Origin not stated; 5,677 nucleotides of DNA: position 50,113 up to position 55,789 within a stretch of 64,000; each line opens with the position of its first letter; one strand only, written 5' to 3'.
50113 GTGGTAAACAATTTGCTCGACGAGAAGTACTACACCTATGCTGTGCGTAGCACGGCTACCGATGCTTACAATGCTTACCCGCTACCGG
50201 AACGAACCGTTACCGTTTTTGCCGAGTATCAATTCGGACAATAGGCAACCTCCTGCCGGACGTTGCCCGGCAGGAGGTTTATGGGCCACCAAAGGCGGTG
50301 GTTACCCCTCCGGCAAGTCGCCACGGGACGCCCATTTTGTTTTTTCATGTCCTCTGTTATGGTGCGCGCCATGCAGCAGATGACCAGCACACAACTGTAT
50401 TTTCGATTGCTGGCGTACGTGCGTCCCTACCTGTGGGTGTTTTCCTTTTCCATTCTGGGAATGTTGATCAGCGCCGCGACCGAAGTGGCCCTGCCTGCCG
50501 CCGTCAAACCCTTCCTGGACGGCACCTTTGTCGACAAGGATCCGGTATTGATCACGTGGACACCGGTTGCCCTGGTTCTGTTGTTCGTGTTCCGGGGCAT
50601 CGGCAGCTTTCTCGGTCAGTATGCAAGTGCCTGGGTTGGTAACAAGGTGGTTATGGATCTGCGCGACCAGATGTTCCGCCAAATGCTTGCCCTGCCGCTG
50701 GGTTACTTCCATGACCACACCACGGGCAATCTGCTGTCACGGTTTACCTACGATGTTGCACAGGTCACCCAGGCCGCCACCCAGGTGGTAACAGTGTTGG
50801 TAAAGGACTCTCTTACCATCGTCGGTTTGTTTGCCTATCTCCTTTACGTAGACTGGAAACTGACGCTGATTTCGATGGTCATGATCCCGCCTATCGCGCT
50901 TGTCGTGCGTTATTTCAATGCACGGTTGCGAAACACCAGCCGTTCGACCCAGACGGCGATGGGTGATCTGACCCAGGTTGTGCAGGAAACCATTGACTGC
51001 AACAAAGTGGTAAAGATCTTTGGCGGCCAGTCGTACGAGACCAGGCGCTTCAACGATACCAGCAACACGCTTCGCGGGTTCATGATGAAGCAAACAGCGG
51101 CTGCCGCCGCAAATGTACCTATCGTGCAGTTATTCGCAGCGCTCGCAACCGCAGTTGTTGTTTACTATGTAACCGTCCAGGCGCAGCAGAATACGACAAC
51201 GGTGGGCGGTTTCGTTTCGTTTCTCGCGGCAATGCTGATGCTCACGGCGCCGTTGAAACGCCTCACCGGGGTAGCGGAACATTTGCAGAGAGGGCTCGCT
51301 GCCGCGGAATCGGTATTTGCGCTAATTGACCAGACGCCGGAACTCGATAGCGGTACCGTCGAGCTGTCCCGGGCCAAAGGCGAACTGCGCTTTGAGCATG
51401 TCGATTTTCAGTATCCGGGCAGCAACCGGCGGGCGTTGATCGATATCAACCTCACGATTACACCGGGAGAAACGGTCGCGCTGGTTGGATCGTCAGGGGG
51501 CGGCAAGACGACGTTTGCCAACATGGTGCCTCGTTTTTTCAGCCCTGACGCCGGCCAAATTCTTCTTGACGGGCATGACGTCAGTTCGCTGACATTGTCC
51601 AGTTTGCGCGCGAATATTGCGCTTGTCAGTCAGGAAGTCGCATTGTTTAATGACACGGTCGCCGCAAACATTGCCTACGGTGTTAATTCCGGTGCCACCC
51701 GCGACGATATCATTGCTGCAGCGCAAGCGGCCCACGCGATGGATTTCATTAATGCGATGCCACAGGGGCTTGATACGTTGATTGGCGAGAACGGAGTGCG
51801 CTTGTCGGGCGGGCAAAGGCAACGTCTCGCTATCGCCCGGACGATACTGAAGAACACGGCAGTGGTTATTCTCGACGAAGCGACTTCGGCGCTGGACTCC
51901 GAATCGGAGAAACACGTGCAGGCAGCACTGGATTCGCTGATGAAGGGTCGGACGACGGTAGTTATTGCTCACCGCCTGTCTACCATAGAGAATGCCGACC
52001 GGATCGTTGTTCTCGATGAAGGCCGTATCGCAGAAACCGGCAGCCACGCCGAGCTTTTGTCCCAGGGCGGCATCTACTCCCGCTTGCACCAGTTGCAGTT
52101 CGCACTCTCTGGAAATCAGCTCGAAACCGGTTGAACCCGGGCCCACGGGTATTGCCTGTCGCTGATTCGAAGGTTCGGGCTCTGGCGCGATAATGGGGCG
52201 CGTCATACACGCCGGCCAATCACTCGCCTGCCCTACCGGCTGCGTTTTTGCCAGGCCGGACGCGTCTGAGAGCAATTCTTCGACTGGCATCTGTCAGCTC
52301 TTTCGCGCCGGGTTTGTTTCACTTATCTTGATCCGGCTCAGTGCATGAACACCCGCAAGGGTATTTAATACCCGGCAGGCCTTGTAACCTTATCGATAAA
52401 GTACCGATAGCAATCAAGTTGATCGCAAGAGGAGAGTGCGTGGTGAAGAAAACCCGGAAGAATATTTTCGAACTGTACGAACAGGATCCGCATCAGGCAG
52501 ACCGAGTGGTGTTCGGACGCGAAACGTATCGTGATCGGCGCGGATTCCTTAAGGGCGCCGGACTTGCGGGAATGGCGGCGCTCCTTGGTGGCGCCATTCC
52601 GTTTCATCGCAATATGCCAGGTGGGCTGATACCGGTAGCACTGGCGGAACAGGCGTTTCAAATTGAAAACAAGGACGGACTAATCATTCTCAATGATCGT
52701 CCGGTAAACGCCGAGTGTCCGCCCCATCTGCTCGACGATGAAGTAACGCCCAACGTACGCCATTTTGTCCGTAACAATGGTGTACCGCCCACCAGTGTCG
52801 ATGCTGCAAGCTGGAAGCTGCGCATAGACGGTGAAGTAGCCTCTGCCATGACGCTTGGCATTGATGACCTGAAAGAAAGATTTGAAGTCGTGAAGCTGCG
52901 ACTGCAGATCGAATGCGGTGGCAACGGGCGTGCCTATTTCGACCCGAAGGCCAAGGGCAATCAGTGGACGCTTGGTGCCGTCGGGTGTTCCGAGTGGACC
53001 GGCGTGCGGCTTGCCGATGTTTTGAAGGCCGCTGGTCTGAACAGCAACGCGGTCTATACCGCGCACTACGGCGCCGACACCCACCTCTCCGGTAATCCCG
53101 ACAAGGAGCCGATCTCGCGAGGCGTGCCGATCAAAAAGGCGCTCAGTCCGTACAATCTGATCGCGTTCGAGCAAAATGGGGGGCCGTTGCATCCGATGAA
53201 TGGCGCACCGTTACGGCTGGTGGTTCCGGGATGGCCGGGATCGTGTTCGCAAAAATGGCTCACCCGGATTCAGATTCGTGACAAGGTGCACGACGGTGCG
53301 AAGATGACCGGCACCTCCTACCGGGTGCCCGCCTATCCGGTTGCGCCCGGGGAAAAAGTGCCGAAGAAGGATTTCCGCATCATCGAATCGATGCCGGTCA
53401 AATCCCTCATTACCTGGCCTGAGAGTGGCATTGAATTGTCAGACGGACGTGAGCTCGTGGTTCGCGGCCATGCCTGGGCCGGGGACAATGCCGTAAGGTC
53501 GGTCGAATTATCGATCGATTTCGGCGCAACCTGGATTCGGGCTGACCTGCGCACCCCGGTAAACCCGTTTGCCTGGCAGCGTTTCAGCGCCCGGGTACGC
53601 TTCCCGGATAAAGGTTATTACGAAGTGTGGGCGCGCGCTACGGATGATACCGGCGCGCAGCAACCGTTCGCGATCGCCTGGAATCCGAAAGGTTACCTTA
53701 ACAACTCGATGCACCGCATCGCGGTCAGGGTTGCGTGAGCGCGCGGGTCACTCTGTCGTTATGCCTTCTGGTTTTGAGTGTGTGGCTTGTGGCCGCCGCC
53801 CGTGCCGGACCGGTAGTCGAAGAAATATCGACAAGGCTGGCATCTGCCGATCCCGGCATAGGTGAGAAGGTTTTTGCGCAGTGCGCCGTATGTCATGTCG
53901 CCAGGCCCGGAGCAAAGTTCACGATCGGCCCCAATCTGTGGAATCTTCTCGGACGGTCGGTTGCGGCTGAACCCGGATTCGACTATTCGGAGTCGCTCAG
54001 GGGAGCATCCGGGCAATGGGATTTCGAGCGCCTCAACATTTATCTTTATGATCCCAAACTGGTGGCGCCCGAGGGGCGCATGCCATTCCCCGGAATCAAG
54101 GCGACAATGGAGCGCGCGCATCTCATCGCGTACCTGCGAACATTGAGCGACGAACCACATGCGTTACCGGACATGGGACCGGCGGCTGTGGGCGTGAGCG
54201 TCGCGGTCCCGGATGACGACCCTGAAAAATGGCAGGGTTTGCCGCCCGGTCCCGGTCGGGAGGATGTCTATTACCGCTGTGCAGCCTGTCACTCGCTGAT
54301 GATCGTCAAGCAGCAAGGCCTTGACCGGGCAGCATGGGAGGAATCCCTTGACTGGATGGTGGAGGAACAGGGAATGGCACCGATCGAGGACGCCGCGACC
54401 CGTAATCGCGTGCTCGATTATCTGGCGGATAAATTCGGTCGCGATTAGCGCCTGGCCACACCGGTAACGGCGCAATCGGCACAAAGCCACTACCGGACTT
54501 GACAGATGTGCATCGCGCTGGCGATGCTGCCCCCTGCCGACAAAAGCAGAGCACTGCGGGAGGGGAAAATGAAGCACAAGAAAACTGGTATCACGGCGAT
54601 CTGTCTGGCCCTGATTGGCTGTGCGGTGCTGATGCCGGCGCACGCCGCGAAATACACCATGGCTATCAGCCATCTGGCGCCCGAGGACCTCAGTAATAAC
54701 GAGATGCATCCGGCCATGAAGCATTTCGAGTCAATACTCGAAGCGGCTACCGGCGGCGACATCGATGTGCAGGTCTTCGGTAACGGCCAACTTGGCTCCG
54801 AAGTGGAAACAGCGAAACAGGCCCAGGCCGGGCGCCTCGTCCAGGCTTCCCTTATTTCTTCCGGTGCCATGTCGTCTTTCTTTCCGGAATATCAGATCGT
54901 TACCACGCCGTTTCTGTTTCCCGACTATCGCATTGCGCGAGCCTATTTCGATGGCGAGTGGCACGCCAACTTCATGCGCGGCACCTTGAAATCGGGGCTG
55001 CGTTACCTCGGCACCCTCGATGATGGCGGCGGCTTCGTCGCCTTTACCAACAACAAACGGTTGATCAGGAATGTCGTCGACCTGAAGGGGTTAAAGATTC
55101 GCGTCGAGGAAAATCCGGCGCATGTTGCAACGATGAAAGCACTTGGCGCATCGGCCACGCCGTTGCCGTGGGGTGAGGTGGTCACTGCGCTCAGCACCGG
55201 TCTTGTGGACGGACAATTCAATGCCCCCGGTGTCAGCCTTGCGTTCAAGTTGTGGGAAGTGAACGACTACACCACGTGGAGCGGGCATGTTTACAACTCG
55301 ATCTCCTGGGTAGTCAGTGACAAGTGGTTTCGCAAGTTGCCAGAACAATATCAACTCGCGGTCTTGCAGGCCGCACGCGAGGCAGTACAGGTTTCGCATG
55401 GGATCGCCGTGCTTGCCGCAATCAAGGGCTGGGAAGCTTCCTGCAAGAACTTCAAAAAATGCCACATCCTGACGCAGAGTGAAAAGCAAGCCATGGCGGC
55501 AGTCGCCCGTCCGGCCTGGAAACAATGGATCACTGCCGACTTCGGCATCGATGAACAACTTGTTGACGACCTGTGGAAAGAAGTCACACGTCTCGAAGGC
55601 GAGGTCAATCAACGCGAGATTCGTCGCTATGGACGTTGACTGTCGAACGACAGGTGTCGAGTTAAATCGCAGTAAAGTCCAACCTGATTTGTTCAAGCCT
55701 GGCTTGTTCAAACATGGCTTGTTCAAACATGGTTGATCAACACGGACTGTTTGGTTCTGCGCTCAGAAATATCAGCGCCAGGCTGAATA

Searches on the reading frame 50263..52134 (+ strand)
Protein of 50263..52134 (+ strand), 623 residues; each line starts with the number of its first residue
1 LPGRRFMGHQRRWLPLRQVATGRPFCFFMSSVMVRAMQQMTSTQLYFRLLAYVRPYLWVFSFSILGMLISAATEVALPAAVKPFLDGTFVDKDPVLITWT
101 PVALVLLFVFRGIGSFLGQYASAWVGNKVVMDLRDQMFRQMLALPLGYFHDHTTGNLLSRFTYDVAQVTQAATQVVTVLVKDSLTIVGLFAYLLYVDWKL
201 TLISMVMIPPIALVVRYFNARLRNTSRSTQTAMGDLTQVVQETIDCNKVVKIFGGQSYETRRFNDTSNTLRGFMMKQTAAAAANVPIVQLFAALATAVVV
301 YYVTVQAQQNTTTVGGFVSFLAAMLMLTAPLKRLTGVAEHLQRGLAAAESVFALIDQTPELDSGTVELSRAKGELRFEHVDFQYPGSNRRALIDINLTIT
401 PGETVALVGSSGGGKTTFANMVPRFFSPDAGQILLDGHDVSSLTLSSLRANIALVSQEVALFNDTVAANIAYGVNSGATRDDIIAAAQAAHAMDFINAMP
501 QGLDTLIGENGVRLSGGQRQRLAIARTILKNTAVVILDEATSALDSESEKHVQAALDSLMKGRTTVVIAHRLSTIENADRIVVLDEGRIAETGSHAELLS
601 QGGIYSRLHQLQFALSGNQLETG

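Call 46: search_protein_families(library=pfam, proteins=[window:50263-52134:+], max_evalue=0.000001)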
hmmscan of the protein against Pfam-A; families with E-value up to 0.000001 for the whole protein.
window:50263-52134:+ (623 aa): 2 families
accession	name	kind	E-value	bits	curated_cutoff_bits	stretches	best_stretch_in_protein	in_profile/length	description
PF00664.28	ABC_membrane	-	1.2e-55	189.5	28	1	62-331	3-274/274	ABC transporter transmembrane region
PF00005.33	ABC_tran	-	1.6e-31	110.2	25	1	394-542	3-137/137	ABC transporter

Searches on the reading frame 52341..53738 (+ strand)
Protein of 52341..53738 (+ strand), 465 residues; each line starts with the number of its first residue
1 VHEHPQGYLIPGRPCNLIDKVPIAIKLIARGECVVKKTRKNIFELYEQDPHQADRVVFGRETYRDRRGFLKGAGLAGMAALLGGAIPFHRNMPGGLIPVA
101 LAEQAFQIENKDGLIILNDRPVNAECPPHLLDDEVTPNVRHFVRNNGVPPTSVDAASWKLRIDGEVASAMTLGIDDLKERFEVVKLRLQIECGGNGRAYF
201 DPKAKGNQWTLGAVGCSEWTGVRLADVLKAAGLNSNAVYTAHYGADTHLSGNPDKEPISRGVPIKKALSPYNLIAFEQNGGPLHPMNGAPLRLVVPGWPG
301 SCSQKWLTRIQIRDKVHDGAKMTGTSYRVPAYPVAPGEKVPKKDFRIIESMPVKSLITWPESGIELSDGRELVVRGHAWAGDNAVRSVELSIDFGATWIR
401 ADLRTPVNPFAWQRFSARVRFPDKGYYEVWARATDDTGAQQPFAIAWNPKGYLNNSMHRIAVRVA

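Call 46: search_protein_families(library=pfam, proteins=[window:52341-53738:+], max_evalue=0.000001)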
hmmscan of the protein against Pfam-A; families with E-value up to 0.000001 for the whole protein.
window:52341-53738:+ (465 aa): 2 families
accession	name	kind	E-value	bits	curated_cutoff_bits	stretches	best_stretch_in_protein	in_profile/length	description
PF00174.25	Oxidored_molyb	-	5.3e-50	169.7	24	1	150-319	5-167/169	Oxidoreductase molybdopterin binding domain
PF03404.22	Mo-co_dimer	-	3.3e-18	66.5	22.7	1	347-464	3-137/138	Mo-co oxidoreductase dimerisation domain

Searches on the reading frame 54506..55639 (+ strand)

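Call 46: search_protein_families(library=pfam, proteins=[window:54506-55639:+], max_evalue=0.000001)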
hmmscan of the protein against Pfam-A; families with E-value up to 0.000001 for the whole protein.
window:54506-55639:+ (377 aa): 1 family
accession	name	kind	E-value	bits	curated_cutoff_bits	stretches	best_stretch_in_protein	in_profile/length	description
PF03480.18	DctP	-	3.7e-63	214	23.4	1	64-341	8-283/286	Bacterial extracellular solute-binding protein, family 7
